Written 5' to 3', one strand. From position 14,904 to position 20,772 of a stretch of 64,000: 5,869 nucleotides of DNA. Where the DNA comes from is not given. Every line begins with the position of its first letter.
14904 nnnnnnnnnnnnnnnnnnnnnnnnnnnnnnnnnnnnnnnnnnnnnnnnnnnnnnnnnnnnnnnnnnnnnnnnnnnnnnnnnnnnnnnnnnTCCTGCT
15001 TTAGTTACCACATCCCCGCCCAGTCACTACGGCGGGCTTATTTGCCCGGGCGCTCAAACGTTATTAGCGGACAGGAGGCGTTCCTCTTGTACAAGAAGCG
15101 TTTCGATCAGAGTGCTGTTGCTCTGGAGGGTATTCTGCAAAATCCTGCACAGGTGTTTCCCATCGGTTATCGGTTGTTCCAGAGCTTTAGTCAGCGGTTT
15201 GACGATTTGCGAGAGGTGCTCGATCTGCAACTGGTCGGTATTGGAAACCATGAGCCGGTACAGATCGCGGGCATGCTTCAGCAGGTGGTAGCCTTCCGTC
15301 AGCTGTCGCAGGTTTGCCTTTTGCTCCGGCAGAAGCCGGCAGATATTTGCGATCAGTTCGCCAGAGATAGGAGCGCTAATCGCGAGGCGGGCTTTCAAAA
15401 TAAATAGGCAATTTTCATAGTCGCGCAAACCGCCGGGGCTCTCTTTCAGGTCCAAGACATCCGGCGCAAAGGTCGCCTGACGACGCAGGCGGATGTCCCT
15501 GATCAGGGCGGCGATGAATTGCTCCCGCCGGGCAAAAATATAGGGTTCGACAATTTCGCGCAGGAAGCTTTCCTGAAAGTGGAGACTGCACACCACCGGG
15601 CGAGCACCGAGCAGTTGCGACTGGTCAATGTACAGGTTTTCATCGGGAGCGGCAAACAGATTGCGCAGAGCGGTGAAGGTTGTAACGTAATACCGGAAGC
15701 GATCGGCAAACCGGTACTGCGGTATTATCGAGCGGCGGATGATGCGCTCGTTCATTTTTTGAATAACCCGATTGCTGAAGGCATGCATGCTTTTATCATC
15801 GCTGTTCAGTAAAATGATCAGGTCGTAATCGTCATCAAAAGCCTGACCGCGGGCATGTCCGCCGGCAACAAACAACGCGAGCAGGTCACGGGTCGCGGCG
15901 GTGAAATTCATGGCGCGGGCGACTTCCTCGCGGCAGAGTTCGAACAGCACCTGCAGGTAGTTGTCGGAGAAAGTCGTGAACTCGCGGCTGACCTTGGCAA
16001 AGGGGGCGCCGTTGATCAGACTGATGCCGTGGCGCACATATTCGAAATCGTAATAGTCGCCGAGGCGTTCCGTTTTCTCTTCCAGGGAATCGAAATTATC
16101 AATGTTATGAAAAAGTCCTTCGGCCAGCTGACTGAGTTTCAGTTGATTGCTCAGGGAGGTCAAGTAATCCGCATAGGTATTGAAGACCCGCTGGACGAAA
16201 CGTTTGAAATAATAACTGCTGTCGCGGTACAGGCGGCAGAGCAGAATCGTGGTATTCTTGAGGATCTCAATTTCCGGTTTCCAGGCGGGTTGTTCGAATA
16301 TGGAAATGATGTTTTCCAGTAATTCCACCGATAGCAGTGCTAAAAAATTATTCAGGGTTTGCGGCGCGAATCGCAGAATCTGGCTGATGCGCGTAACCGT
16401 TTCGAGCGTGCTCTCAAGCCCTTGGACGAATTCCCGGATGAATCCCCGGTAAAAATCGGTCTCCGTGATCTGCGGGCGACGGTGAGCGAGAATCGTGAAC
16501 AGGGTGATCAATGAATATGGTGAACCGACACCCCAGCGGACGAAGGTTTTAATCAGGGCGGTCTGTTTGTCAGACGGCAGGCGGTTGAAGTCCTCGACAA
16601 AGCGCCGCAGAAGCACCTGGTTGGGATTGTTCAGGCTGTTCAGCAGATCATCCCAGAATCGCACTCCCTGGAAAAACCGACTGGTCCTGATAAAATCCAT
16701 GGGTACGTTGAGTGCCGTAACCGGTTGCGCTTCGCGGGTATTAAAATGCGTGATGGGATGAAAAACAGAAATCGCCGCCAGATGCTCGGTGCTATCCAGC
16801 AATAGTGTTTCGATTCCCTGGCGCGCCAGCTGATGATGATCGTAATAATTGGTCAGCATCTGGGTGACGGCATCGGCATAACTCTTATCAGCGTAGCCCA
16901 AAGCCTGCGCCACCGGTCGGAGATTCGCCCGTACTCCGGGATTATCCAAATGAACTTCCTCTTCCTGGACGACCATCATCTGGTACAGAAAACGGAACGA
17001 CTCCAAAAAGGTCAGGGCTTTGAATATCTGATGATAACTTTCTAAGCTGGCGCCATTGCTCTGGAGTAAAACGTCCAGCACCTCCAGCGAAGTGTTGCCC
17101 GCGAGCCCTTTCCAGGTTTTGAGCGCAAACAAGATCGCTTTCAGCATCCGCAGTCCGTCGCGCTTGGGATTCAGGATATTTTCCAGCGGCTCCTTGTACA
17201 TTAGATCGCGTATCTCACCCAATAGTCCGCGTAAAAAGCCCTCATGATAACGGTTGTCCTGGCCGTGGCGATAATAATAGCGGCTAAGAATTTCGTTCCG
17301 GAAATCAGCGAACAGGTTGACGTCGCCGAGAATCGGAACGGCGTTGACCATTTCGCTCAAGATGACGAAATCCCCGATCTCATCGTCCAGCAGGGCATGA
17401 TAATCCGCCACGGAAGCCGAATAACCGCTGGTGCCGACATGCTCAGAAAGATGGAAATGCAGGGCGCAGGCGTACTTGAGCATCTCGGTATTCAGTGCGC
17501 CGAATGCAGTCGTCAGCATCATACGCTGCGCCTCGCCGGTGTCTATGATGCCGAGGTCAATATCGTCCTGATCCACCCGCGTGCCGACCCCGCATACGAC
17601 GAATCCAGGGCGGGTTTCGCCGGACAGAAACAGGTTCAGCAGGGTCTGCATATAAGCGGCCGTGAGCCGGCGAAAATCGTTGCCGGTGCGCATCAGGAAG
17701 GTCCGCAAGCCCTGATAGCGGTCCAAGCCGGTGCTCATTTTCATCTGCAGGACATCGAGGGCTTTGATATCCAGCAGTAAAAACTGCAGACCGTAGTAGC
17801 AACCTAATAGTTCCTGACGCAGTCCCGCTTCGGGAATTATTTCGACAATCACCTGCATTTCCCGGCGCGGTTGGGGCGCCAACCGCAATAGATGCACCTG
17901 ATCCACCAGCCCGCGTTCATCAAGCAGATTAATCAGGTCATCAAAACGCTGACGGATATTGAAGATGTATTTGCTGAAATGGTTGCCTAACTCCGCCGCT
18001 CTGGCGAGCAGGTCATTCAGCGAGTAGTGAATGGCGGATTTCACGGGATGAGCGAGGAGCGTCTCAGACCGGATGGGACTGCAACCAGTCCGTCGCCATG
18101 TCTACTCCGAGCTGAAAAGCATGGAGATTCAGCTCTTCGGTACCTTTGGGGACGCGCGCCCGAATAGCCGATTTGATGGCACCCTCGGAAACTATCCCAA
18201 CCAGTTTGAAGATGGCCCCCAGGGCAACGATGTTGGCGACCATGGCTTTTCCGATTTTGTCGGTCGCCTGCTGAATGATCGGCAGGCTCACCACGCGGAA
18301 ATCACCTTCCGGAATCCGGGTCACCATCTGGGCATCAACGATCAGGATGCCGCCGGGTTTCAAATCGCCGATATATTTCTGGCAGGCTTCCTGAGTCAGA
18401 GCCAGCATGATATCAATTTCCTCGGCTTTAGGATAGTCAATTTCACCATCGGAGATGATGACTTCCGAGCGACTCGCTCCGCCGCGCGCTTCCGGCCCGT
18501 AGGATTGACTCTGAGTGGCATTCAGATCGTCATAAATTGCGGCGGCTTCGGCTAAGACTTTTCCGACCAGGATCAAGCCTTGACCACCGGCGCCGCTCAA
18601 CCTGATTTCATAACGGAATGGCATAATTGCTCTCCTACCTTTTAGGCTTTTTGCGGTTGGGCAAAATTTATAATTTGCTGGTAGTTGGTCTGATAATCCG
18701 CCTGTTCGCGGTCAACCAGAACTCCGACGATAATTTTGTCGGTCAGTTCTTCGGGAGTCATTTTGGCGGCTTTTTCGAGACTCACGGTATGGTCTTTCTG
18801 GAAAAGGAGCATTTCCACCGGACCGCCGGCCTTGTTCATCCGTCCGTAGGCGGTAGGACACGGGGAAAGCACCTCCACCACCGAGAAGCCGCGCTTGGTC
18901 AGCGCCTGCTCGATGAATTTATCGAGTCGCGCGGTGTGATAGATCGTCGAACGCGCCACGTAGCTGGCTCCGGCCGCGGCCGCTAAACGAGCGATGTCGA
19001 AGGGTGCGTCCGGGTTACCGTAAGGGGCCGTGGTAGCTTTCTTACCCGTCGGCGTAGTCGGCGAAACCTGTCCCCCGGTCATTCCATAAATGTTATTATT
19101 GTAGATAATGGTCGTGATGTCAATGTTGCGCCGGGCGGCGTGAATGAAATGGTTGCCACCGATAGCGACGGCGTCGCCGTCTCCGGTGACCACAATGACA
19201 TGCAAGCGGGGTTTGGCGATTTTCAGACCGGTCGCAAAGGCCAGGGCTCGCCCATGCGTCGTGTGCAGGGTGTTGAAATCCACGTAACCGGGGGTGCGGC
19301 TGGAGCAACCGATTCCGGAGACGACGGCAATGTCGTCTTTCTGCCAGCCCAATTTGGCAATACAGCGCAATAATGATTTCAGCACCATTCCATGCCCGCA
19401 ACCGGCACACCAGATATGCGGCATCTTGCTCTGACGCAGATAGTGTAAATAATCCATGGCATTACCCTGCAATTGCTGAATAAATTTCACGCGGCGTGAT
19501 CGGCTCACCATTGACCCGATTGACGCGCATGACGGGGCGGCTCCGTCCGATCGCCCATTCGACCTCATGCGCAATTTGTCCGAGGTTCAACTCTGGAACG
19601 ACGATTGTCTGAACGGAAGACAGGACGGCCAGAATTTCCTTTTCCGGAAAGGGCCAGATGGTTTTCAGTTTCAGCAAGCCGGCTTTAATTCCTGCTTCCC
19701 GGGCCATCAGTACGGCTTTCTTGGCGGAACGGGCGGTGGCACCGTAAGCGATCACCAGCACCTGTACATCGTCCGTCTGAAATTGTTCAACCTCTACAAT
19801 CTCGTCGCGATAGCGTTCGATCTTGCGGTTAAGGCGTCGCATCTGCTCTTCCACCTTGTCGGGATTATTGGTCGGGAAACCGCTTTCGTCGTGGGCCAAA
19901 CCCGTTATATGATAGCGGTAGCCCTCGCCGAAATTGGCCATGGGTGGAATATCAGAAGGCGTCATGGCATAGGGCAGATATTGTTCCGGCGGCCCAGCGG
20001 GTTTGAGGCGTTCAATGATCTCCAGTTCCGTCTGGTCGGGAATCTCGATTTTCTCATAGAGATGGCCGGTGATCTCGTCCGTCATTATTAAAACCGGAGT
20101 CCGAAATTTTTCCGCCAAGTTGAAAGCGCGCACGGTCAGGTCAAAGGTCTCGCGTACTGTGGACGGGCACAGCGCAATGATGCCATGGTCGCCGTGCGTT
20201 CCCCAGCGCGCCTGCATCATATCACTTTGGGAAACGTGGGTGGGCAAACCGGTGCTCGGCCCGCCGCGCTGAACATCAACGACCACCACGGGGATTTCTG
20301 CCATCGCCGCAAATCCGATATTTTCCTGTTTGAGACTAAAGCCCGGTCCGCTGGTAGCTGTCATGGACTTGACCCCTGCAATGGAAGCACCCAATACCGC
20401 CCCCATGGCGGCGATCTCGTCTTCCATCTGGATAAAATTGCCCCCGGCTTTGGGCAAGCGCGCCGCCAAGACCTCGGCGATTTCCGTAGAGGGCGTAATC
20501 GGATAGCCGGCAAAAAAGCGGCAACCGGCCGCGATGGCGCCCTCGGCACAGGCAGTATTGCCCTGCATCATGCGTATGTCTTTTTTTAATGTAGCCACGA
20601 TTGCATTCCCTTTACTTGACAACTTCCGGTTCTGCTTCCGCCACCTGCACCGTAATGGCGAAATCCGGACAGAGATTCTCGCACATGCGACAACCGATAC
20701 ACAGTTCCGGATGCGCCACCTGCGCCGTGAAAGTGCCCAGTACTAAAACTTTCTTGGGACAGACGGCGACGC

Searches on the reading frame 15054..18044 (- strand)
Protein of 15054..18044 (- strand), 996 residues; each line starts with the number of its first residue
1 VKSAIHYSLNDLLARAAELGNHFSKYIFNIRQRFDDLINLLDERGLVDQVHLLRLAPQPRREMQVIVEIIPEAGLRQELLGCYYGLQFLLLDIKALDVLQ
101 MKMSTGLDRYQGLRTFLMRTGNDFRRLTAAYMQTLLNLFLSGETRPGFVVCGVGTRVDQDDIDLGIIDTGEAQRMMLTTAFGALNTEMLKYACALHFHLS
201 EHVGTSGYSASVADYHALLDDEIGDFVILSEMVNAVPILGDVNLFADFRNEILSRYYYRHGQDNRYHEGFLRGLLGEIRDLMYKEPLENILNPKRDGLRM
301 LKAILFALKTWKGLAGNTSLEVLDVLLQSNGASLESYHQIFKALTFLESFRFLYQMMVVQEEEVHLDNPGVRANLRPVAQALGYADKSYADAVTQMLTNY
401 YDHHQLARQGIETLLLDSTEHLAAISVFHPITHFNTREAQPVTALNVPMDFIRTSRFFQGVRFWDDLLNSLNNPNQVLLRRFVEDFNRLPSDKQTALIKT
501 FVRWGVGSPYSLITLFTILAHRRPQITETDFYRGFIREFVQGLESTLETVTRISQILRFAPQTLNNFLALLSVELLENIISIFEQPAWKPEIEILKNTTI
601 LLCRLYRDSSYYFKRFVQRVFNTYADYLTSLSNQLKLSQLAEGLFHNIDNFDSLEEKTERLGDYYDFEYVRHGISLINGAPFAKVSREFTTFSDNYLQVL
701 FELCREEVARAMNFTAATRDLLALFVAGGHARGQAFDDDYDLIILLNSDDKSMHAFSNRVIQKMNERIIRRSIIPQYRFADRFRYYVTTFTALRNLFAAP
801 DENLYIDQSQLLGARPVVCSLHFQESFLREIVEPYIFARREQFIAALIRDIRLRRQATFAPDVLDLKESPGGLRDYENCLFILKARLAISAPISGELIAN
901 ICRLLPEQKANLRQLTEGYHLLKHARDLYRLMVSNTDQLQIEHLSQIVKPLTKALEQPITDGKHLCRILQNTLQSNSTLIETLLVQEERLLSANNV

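Call 7: search_protein_families(library=pfam, proteins=[window:15054-18044:-], max_evalue=0.00001)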
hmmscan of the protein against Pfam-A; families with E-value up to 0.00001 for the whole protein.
window:15054-18044:- (996 aa): 1 family
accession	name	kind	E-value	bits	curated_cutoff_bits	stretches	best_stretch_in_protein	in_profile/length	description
PF08335.16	GlnD_UR_UTase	-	1.2e-10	42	21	0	297-409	34-135/141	GlnD PII-uridylyltransferase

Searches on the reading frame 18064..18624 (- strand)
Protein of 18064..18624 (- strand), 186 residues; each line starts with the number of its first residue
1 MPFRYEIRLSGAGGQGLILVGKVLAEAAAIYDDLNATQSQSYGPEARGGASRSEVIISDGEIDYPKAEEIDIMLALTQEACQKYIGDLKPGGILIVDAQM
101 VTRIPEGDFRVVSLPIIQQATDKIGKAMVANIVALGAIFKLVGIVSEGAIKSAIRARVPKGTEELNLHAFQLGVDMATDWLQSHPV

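Call 7: search_protein_families(library=pfam, proteins=[window:18064-18624:-], max_evalue=0.00001)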
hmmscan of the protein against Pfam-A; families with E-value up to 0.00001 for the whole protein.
window:18064-18624:- (186 aa): 1 family
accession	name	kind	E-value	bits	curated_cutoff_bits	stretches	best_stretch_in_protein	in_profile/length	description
PF01558.24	POR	-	7.9e-34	117.7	27.4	1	13-174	1-172/173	Pyruvate ferredoxin/flavodoxin oxidoreductase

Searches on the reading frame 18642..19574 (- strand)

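Call 8: search_protein_families(library=pfam, proteins=[window:18642-19574:-], max_evalue=0.00001)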
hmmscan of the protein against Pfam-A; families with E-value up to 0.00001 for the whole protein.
window:18642-19574:- (310 aa): 1 family
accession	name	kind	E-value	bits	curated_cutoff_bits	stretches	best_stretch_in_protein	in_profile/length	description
PF02775.26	TPP_enzyme_C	-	1.2e-37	129.5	21.9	1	88-235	2-151/151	Thiamine pyrophosphate enzyme, C-terminal TPP binding domain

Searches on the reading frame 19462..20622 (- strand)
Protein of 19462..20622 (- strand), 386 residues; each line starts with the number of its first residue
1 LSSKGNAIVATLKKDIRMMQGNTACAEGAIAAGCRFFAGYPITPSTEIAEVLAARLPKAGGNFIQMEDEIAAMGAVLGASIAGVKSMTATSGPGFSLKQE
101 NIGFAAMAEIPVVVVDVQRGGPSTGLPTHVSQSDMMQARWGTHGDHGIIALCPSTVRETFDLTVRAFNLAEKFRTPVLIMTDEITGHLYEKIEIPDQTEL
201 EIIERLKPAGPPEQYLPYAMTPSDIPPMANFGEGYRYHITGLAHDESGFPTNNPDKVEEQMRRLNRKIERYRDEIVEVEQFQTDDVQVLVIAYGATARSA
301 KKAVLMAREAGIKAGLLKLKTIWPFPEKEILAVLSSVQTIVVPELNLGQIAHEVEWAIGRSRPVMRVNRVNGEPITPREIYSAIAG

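Call 8: search_protein_families(library=pfam, proteins=[window:19462-20622:-], max_evalue=0.00001)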
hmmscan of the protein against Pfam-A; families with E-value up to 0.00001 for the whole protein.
window:19462-20622:- (386 aa): 3 families
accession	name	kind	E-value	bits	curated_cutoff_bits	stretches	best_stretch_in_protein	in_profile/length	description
PF01855.24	POR_N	-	1.6e-75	254.3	27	1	27-262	1-230/231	Pyruvate flavodoxin/ferredoxin oxidoreductase, thiamine diP-bdg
PF17147.9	PFOR_II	-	2.3e-23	82.9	27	1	288-380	3-102/102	Pyruvate:ferredoxin oxidoreductase core domain II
PF02780.25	Transketolase_C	-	2e-07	31.4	25.9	1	285-344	9-68/124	Transketolase, C-terminal domain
